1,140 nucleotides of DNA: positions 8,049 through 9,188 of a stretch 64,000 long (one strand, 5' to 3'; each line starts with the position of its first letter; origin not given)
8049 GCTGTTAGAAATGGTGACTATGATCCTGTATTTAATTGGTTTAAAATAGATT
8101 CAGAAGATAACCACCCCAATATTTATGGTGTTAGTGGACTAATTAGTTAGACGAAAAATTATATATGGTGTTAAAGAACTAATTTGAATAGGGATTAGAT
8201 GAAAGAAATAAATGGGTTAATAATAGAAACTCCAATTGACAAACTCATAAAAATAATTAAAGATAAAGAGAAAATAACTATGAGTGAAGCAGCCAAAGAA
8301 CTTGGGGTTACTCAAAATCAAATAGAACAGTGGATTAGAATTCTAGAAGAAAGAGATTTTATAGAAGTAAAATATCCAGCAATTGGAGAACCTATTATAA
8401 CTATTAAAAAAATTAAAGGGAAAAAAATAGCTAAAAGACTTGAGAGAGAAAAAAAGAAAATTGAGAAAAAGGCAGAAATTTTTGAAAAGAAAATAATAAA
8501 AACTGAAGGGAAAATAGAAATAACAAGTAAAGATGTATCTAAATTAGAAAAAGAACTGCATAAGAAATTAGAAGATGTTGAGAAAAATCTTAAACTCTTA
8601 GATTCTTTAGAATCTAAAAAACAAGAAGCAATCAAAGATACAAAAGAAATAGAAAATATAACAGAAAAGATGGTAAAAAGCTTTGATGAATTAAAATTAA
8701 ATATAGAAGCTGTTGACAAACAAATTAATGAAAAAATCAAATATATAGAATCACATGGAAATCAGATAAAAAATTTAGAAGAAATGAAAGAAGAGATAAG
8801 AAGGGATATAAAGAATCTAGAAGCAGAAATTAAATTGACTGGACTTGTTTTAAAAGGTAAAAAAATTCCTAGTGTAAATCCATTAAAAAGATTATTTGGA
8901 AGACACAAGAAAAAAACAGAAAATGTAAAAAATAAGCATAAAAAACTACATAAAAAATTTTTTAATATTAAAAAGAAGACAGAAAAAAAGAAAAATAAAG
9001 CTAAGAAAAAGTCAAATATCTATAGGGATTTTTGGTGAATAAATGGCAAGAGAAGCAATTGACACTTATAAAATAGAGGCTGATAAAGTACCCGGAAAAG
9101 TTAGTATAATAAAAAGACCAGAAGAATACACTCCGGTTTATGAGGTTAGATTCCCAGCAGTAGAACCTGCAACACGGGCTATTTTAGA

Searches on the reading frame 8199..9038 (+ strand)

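Call 72: search_protein_families(library=pfam, proteins=[window:8199-9038:+])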
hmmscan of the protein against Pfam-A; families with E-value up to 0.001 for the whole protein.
window:8199-9038:+ (279 aa): 1 family
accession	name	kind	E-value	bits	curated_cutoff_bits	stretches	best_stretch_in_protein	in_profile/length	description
PF00126.33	HTH_1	-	0.00094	19.5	26.6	0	28-52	16-40/60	Bacterial regulatory helix-turn-helix protein, lysR family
